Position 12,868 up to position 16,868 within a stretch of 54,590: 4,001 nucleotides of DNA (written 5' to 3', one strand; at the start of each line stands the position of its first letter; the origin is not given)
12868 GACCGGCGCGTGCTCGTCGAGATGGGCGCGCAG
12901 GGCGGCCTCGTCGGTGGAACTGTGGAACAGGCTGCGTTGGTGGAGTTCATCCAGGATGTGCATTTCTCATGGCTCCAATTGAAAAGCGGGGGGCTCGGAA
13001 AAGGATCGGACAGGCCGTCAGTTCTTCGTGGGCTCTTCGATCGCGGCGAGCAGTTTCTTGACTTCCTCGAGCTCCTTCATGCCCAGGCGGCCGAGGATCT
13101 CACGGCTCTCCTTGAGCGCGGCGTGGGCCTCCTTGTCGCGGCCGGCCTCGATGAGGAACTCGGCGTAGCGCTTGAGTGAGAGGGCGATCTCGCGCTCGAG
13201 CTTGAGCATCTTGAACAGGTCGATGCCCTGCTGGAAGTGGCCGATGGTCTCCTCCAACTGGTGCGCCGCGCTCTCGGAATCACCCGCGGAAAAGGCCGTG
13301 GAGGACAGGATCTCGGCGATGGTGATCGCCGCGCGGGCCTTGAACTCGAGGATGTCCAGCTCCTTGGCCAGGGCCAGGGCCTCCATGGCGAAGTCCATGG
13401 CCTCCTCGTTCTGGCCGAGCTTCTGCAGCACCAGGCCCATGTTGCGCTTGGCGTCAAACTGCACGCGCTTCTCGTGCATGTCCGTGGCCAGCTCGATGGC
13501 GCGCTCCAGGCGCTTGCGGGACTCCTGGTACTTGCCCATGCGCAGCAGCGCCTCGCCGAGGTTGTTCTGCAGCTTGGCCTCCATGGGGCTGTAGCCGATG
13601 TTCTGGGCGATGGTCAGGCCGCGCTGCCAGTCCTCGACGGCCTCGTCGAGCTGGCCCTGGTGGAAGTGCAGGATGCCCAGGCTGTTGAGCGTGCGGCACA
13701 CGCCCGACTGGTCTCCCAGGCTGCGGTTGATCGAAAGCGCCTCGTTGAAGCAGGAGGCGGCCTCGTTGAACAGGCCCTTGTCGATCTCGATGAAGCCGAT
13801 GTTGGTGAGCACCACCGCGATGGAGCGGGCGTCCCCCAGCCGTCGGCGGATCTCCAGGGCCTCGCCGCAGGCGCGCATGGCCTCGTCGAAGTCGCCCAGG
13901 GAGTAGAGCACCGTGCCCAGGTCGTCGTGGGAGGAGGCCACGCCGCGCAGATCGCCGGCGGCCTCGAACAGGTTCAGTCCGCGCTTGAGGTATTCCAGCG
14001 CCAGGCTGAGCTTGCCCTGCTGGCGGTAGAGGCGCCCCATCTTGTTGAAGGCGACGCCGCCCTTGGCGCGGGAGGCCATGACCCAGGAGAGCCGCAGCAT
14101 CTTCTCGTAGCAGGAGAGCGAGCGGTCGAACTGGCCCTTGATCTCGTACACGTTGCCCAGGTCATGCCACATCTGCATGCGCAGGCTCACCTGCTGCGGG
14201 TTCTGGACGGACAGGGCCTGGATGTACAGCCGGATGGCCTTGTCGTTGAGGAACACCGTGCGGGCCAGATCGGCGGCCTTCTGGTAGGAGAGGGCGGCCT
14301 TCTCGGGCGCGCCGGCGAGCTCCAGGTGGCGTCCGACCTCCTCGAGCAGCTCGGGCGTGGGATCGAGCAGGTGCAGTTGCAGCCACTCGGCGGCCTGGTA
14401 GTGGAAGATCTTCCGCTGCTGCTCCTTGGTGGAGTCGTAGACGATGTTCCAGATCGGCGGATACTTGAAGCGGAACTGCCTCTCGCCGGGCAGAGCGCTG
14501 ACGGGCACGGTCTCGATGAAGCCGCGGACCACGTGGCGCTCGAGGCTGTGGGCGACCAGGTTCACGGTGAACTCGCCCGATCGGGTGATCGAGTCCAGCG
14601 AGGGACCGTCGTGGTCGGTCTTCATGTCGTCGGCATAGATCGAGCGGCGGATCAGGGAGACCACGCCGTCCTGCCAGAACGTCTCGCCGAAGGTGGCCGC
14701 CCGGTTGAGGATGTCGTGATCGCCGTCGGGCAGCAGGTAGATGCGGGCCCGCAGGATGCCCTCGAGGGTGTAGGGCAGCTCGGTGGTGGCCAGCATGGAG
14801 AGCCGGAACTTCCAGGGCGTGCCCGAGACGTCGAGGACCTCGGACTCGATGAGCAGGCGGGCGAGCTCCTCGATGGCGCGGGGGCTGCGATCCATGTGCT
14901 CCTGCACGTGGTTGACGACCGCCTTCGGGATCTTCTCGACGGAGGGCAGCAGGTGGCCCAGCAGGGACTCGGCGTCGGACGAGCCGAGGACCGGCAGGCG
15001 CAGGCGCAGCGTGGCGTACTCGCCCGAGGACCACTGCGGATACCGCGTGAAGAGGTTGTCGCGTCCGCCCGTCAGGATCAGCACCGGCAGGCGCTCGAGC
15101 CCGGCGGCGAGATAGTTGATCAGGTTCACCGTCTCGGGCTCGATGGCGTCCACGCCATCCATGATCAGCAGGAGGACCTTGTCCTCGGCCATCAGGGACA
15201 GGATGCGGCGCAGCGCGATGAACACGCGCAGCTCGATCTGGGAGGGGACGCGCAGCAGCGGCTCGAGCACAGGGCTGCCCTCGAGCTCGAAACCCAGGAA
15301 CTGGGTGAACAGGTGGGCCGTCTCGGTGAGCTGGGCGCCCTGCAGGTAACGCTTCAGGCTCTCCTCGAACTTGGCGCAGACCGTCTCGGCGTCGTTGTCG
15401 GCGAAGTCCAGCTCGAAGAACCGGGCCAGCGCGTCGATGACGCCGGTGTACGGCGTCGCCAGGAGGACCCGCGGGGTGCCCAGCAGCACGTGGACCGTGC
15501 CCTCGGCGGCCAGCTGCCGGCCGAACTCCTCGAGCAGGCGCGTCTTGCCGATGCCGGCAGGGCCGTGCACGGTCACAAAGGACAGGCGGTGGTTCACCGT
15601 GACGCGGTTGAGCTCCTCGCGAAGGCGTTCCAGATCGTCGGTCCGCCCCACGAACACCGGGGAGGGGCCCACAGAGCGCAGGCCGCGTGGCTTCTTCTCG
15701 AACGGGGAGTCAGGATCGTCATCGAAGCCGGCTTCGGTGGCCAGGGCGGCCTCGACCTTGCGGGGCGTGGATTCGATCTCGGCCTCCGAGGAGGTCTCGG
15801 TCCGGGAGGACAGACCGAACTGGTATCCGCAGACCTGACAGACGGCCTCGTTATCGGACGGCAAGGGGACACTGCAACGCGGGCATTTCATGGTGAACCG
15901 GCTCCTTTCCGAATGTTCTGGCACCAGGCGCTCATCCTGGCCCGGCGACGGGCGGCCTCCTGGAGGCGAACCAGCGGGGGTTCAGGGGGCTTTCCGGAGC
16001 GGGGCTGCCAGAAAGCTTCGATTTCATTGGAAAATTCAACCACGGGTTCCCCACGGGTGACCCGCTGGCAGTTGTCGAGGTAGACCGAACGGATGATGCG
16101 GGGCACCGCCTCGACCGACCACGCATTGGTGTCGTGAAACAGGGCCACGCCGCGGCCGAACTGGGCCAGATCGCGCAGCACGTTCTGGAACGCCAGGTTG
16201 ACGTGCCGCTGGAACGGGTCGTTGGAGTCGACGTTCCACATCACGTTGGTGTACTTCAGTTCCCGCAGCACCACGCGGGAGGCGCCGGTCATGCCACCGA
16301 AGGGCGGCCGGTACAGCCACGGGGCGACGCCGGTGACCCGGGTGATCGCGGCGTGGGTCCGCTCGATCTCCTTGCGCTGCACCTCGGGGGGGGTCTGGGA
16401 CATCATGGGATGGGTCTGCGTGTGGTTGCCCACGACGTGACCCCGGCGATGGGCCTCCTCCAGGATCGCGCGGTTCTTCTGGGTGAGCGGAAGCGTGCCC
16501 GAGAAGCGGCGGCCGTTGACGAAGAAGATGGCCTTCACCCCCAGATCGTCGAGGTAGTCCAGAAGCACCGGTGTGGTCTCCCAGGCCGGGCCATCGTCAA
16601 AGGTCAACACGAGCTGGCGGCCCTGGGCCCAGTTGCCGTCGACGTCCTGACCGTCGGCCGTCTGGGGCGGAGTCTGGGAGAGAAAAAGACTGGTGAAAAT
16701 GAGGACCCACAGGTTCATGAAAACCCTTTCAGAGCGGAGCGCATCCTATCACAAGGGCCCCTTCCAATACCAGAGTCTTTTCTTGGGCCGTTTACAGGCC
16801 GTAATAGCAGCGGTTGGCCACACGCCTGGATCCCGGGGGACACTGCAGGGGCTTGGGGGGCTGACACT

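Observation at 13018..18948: Candidate new three-gene system: Cys-repeat secreted protein + exported CE4 deacetylase + STAND-TPR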

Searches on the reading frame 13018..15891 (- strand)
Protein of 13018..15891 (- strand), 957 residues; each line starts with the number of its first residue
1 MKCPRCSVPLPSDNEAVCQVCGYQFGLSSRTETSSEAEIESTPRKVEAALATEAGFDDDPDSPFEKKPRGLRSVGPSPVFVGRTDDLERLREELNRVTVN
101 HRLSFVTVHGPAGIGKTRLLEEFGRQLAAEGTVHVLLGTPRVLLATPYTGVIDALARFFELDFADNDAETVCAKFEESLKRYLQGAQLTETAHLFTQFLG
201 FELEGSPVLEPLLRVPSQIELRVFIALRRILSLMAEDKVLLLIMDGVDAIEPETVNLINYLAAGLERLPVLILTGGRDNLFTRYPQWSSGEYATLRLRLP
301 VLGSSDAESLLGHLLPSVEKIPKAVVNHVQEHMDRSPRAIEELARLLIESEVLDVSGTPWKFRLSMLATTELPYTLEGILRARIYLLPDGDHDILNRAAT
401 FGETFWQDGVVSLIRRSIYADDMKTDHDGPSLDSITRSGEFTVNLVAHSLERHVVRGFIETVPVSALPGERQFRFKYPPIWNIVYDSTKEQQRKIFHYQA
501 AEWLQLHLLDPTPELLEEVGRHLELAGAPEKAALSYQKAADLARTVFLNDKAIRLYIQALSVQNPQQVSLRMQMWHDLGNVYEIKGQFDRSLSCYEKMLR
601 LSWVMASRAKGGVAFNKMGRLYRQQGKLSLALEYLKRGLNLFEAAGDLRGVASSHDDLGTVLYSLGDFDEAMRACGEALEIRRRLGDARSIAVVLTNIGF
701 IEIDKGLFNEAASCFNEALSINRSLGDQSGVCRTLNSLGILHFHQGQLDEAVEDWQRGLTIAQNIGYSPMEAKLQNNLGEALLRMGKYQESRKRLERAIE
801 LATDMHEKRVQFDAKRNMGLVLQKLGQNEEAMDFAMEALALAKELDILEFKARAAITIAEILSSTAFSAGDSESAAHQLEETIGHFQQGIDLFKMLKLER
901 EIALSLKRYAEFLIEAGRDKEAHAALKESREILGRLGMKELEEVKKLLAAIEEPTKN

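Call 5: search_protein_families(library=pfam, proteins=[window:13018-15891:-], max_evalue=0.01)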
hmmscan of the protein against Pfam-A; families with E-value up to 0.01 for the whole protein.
window:13018-15891:- (957 aa): 27 families (the best 25 are shown)
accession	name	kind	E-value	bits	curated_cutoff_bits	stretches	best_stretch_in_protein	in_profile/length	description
PF13424.12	TPR_12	-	3.1e-43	146.3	30.1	3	732-803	3-76/77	Tetratricopeptide repeat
PF00515.34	TPR_1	-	3.9e-37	125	27.8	4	733-764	2-33/34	Tetratricopeptide repeat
PF07719.23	TPR_2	-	1.7e-36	121.8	27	4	772-802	1-31/34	Tetratricopeptide repeat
PF13374.12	TPR_10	-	2.7e-29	100.7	27.5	4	652-685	2-35/42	Tetratricopeptide repeat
PF13181.12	TPR_8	-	2.9e-26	89.8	25.7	0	772-802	1-31/34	Tetratricopeptide repeat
PF13191.12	AAA_16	-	1.6e-21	78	32.6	1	80-272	2-166/167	AAA ATPase domain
PF17874.7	TPR_MalT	-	9.2e-19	68.3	45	2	551-693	19-163/336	MalT-like TPR region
PF13176.12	TPR_7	-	3.3e-16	58.4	27.9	0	777-804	4-31/36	Tetratricopeptide repeat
PF13428.12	TPR_14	-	3.4e-14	52.4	23.5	0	774-802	3-31/44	Tetratricopeptide repeat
PF13432.12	TPR_16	-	2.3e-13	50.7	32.7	1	778-841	3-60/65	Tetratricopeptide repeat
PF13414.12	TPR_11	-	9e-12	44.9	26.8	0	742-786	4-42/42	TPR repeat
PF14938.12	SNAP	-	7.7e-10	39.1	25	0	579-680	42-143/282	Soluble NSF attachment protein, SNAP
PF13431.12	TPR_17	-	4.8e-08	33.1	24.4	0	773-792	14-33/34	Tetratricopeptide repeat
PF24885.1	TPR_NPHP3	-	7e-08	32.6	100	1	628-767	72-218/239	Nephrocystin-3 TPR domain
PF10602.15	RPN7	-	6.2e-06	26.4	29.6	0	650-752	34-133/174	26S proteasome subunit RPN7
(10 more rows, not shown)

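Call 6: search_protein_families(library=ncbifam, proteins=[window:13018-15891:-], max_evalue=0.01)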
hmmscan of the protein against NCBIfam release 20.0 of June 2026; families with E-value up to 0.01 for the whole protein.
window:13018-15891:- (957 aa): 19 families
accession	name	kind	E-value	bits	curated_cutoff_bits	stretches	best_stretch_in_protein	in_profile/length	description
NF041717.1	HaaA_phane_TPR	equivalog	1.7e-26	92.6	1125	1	614-889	554-825/882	cyclophane-containing RiPP biosynthesis TPR protein HaaT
TIGR03903.1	TOMM_kin_cyc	equivalog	2.2e-26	92.1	705.75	1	79-405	482-791/1267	TOMM system kinase/cyclase fusion protein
NF053617.1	SARPRegAfsRStmc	equivalog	8.5e-26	90.2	1430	3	663-804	747-888/986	SARP-family global regulator AfsR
NF040586.1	FxSxx_TPR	equivalog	2.1e-23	82.7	300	3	621-888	394-672/830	FxSxx-COOH system tetratricopeptide repeat protein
NF053520.1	HK_Porph_FimS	equivalog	7.6e-23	80.6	600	2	658-843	130-315/618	sensor histidine kinase FimS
TIGR02521.1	type_IV_pilW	equivalog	6.5e-14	52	154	2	734-843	67-166/234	type IV pilus biogenesis/stability protein PilW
NF053720.1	NsdA_fam_reg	subfamily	2.3e-13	50.5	75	2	698-798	207-307/432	NsdA family TPR-like regulatory protein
NF040959.1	MamA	equivalog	4.5e-12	45.8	200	1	737-843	76-170/204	magnetosome protein MamA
NF033762.1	social_mot_Tgl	equivalog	1.2e-11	44.4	225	1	724-838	57-162/252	social motility TPR repeat lipoprotein Tgl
NF002725.1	PRK02603.1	equivalog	6.8e-11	42.5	143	0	705-762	48-102/173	photosystem I assembly protein Ycf3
NF047507.1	TPR_BatC_Lepto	exception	3.5e-07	29.9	175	1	766-842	52-126/214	TPR repeat-containing protein BatC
NF047371.1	FlcA_CTERM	equivalog_domain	5.8e-07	28.3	300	1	613-815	393-550/646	periplasmic flagellar collar protein FlcA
NF053779.1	BT3442_fam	equivalog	6.5e-07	28.4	940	1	659-803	109-253/563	BT3442 family protein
NF052312.1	T9SS_PorW_SprE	equivalog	3e-05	22.9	250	0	723-856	132-259/716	type IX secretion system periplasmic lipoprotein PorW/SprE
NF058541.1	SusR_regulator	equivalog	0.00013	21.3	480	0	746-883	56-192/515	SusR family glycan utilization regulator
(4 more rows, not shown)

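Call 44: search_protein_families(library=padloc, proteins=[window:13018-15891:-], max_evalue=0.01)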
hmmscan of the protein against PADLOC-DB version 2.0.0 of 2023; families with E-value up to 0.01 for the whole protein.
window:13018-15891:- (957 aa): 2 families
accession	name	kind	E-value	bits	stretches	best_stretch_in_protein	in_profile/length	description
PDLC01169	TPR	-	1.2e-23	81.8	3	734-846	111-222/252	TPR repeats containing protein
PDLC04781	PDC-M71B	-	0.0018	15.1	1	767-862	378-471/515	-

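Call 45: search_solved_structures(query=window:13018-15891:-, max_evalue=0.001)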
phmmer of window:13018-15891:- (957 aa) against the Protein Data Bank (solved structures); distinct sequences matched with E-value up to 0.001: 61 (the best 60 are shown).
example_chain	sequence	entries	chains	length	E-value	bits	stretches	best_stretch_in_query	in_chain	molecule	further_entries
8bu0_A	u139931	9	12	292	1.5e-35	125.6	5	573-689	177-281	Consensus tetratricopeptide repeat protein | Crystal structure of an 8-repeat consensus TPR superhelix with Zinc. | Monomer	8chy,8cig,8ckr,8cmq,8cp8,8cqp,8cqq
9qhb_A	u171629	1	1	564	4e-35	124.2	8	573-686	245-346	Engineered tetratricopeptide repeat protein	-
5a7d_B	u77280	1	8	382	1.9e-24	88.9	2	627-827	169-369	PINS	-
5a6c_A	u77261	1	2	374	1.7e-23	85.8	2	708-850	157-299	G-PROTEIN-SIGNALING MODULATOR 2, AFADIN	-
3sf4_A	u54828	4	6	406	9.6e-23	83.3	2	708-848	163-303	G-protein-signaling modulator 2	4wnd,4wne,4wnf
4wng_A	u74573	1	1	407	9.6e-23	83.3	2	708-848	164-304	G-protein-signaling modulator 2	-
6hc2_A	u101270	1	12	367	4.3e-22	81.1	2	708-854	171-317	G-protein-signaling modulator 2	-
4a1s_A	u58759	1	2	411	1.1e-21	79.7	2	627-803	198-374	PARTNER OF INSCUTEABLE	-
3ro2_A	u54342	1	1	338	1.5e-21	79.4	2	706-860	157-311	G-protein-signaling modulator 2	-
4g2v_A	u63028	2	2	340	1.5e-21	79.3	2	706-860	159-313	G-protein-signaling modulator 2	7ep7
9qhc_A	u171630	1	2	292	3.5e-19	71.5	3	573-687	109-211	Engineered tetratricopeptide repeat protein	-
4jhr_A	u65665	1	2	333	9.6e-19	70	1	706-848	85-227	G-protein-signaling modulator 2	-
9gzg_A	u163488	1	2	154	2.6e-17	65.3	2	573-689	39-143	Engineered CTPR protein with glutamic acids for conductivity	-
8ch0_A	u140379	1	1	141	3.7e-16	61.5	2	573-686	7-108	Consensus tetratricopeptide repeat protein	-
7y4i_A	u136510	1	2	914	3.5e-14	54.9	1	574-829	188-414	Probable UDP-N-acetylglucosamine--peptide N-acetylglucosaminyltransferase SPINDLY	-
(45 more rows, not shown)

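Call 73: find_homologous_proteins(query=window:13018-15891:-, max_evalue=1e-30)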
Query window:13018-15891:- (957 aa): 25 proteins with E <= 1e-30 among 8000 candidates.
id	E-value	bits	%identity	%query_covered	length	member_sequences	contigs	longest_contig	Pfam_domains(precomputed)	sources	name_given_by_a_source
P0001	0.0e+0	1983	92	100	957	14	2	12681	PF10602.16,PF13431.13,PF13414.13,PF13176.13,PF24885.2,PF13428.13,PF13191.13,PF13374.13,PF07721.21,PF17874.8,PF00515.35,PF13424.13,PF14938.13,PF13432.13,PF13181.13,PF07719.24,PF13174.13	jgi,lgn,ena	-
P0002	0.0e+0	1814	84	99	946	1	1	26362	PF10602.16,PF13431.13,PF12862.14,PF13414.13,PF13176.13,PF24885.2,PF13428.13,PF13191.13,PF13374.13,PF07721.21,PF14559.13,PF17874.8,PF00515.35,PF13424.13,PF28559.1,PF14938.13,PF13432.13,PF13181.13,PF07719.24,PF13174.13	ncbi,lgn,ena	-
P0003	0.0e+0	1670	78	100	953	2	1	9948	PF10602.16,PF13414.13,PF13176.13,PF24885.2,PF13428.13,PF13191.13,PF13374.13,PF17874.8,PF00515.35,PF13424.13,PF28559.1,PF14938.13,PF13432.13,PF13181.13,PF07719.24,PF25199.2,PF13174.13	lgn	-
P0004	0.0e+0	1622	79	96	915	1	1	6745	PF10602.16,PF13431.13,PF13414.13,PF13176.13,PF24885.2,PF13428.13,PF13191.13,PF13374.13,PF17874.8,PF00515.35,PF13424.13,PF28559.1,PF14938.13,PF13432.13,PF13181.13,PF07719.24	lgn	-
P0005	0.0e+0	1267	60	100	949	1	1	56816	PF10602.16,PF13414.13,PF13176.13,PF24885.2,PF13428.13,PF13191.13,PF13374.13,PF17874.8,PF00515.35,PF13424.13,PF14938.13,PF13181.13,PF07719.24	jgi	jgi:tetratricopeptide (TPR) repeat protein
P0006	0.0e+0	1247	58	100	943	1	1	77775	PF13414.13,PF13176.13,PF24885.2,PF18768.8,PF13428.13,PF13191.13,PF13374.13,PF17874.8,PF00515.35,PF13424.13,PF28559.1,PF14938.13,PF13181.13,PF07719.24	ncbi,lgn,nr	ncbi:MAG: tetratricopeptide repeat protein [Deltaproteobacteria bacterium]|nr:tetratricopeptide repe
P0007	0.0e+0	1246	60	98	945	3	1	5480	PF10602.16,PF13431.13,PF13414.13,PF13176.13,PF24885.2,PF13428.13,PF13191.13,PF13374.13,PF17874.8,PF00515.35,PF13424.13,PF28559.1,PF14938.13,PF13432.13,PF13181.13,PF07719.24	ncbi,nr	ncbi:tetratricopeptide repeat protein, partial [Myxococcota bacterium]|nr:tetratricopeptide repeat p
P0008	0.0e+0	1241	59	99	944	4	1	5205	PF13414.13,PF13176.13,PF24885.2,PF13428.13,PF13191.13,PF13374.13,PF17874.8,PF00515.35,PF13424.13,PF14938.13,PF13181.13,PF07719.24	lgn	-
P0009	0.0e+0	1083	53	99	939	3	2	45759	PF10602.16,PF13431.13,PF12862.14,PF13414.13,PF13176.13,PF24885.2,PF13428.13,PF13191.13,PF13374.13,PF13371.13,PF17874.8,PF00515.35,PF13424.13,PF14938.13,PF13432.13,PF13181.13,PF07719.24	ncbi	ncbi:MAG: tetratricopeptide repeat protein [Myxococcota bacterium]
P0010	4.2e-193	662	39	98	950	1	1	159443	PF13414.13,PF17874.8,PF00515.35,PF13424.13,PF13176.13,PF24885.2,PF13401.13,PF13181.13,PF07719.24,PF13191.13,PF13374.13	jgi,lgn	-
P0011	3.6e-192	659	38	99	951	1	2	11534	PF13431.13,PF13176.13,PF24885.2,PF13401.13,PF13191.13,PF13374.13,PF17874.8,PF00515.35,PF13424.13,PF14938.13,PF13432.13,PF13181.13,PF07719.24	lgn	-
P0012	1.5e-175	604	37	99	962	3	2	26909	PF13431.13,PF17874.8,PF00515.35,PF13424.13,PF13176.13,PF13181.13,PF07719.24,PF13191.13,PF13374.13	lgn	-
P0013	2.0e-160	554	35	93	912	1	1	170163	PF10602.16,PF13176.13,PF24885.2,PF13401.13,PF13428.13,PF13191.13,PF13374.13,PF17874.8,PF00515.35,PF13424.13,PF14938.13,PF13181.13,PF07719.24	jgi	jgi:tetratricopeptide (TPR) repeat protein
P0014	1.3e-81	293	29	87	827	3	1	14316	PF17874.8,PF00515.35,PF13424.13,PF14938.13,PF13181.13,PF07719.24,PF13191.13,PF13374.13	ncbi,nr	ncbi:MAG: tetratricopeptide repeat protein [Sandaracinaceae bacterium]|nr:tetratricopeptide repeat p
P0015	4.1e-79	285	28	97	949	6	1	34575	PF17874.8,PF00515.35,PF13424.13,PF13181.13,PF07719.24,PF13191.13,PF13374.13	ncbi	ncbi:MAG: tetratricopeptide repeat protein [Polyangiales bacterium]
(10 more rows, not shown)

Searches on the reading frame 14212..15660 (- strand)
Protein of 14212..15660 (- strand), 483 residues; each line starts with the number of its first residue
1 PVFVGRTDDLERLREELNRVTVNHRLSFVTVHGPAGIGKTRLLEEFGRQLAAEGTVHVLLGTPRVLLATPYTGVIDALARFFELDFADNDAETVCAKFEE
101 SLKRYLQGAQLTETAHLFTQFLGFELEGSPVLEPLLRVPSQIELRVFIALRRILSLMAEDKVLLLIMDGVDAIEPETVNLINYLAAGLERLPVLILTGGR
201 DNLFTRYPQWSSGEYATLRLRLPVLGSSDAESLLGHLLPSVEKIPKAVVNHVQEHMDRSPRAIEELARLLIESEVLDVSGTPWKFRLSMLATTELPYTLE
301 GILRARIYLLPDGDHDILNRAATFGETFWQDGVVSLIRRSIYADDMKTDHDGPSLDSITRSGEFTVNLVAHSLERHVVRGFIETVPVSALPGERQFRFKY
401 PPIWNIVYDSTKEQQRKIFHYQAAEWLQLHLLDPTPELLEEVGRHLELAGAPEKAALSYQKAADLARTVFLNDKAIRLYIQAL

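Call 71: search_solved_structures(query=window:14212-15660:-, max_evalue=1)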
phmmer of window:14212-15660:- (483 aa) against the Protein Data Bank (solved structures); distinct sequences matched with E-value up to 1: 1.
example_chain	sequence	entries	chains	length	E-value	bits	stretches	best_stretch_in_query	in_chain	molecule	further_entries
7t8b_A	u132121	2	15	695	0.63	11.9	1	16-62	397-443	Twinkle mtDNA helicase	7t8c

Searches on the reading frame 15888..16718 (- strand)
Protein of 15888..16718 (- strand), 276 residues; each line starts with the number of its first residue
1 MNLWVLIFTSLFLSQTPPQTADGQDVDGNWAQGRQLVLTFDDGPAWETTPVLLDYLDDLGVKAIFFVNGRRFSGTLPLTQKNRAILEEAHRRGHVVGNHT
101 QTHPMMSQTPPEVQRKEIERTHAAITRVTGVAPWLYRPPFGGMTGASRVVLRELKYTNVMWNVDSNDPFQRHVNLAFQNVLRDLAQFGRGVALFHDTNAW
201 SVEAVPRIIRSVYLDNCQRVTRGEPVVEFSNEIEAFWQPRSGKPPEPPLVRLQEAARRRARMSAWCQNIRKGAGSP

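Call 5: search_protein_families(library=pfam, proteins=[window:15888-16718:-], max_evalue=0.01)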
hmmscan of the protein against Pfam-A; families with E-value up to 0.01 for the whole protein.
window:15888-16718:- (276 aa): 1 family
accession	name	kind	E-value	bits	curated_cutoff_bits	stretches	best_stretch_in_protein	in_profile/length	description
PF01522.26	Polysacc_deac_1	-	8.6e-30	103.7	23.1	1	33-159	6-124/124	Polysaccharide deacetylase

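Call 6: search_protein_families(library=ncbifam, proteins=[window:15888-16718:-], max_evalue=0.01)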
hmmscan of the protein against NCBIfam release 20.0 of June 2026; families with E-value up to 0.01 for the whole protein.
window:15888-16718:- (276 aa): 9 families
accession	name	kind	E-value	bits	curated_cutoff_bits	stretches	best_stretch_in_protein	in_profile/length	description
NF045820.1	PgAcgDacpgdA_Strep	equivalog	5.7e-29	101.2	800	1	36-212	270-434/463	peptidoglycan-N-acetylglucosamine deacetylase PgdA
TIGR02764.1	spore_ybaN_pdaB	equivalog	1.2e-25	90.5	237.4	1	33-212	5-177/191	polysaccharide deacetylase family sporulation protein PdaB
NF045821.1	PgAcgDacpgdA1_Bac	equivalog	3.4e-20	72.1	400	1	36-209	90-258/282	peptidoglycan-N-acetylglucosamine deacetylase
TIGR04243.1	nodulat_NodB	equivalog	5.5e-20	71.7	240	1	34-197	2-157/197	chitooligosaccharide deacetylase NodB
TIGR02884.1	spore_pdaA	equivalog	1.5e-19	70.6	298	1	34-211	37-209/224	delta-lactam-biosynthetic de-N-acetylase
NF045822.1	PgAcgDacpgdA2_Bac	equivalog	1.5e-15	57.2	400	1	37-211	73-247/274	peptidoglycan-N-acetylglucosamine deacetylase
TIGR02873.1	spore_ylxY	hypoth_equivalog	2.5e-15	56.5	391.5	1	47-211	98-252/268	probable sporulation protein, polysaccharide deacetylase family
TIGR03006.1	pepcterm_polyde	equivalog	1.8e-05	24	276.2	1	50-141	37-121/272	XrtA system polysaccharide deacetylase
NF050820.1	PolSacchBiosHfsH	equivalog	0.001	18.8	400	1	37-152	37-152/249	oligosaccharide deacetylase HfsH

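Call 44: search_protein_families(library=padloc, proteins=[window:15888-16718:-], max_evalue=0.01)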
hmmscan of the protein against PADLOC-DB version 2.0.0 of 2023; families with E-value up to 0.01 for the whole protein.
window:15888-16718:- (276 aa): 0 families

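Call 46: search_solved_structures(query=window:15888-16718:-, max_evalue=0.001, show_alignments=1)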
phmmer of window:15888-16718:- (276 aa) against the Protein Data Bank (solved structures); distinct sequences matched with E-value up to 0.001: 40.
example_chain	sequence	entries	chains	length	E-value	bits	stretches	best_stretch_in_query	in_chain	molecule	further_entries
2c1g_A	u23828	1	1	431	5.1e-25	91.9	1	35-214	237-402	PEPTIDOGLYCAN GLCNAC DEACETYLASE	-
2c1i_A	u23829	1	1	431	2.5e-24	89.6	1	35-214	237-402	PEPTIDOGLYCAN GLCNAC DEACETYLASE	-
7y51_A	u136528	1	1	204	2.7e-21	79.6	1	28-223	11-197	Predicted xylanase/chitin deacetylase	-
7fbw_A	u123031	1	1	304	7.1e-21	78.3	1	27-222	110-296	Predicted xylanase/chitin deacetylase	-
5o6y_A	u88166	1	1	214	4.7e-20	75.6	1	35-211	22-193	Peptidoglycan N-acetylglucosamine deacetylase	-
2cc0_A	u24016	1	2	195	2.8e-19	73.1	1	37-211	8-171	ACETYL-XYLAN ESTERASE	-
5o6y_B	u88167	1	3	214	7.1e-19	71.7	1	35-211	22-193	Peptidoglycan N-acetylglucosamine deacetylase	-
6h8l_A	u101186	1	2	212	8.3e-19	71.5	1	34-223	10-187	Peptidoglycan-N-acetylmuramic acid deacetylase PdaC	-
4l1g_A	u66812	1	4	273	1.4e-18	70.7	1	35-211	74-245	Peptidoglycan N-acetylglucosamine deacetylase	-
6h8n_A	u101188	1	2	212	5.7e-18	68.8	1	34-223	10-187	Peptidoglycan-N-acetylmuramic acid deacetylase PdaC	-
5lfz_A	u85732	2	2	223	6.6e-18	68.6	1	33-213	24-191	ArCE4A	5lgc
2y8u_A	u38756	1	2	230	3.5e-16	62.9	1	35-212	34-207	CHITIN DEACETYLASE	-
8he1_A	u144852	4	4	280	4e-16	62.7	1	36-209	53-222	Chitin deacetylase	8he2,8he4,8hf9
8hfa_A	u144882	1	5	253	4.4e-16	62.6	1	36-226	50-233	NodB homology domain-containing protein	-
5jp6_A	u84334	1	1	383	2.6e-15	60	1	29-230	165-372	Putative polysaccharide deacetylase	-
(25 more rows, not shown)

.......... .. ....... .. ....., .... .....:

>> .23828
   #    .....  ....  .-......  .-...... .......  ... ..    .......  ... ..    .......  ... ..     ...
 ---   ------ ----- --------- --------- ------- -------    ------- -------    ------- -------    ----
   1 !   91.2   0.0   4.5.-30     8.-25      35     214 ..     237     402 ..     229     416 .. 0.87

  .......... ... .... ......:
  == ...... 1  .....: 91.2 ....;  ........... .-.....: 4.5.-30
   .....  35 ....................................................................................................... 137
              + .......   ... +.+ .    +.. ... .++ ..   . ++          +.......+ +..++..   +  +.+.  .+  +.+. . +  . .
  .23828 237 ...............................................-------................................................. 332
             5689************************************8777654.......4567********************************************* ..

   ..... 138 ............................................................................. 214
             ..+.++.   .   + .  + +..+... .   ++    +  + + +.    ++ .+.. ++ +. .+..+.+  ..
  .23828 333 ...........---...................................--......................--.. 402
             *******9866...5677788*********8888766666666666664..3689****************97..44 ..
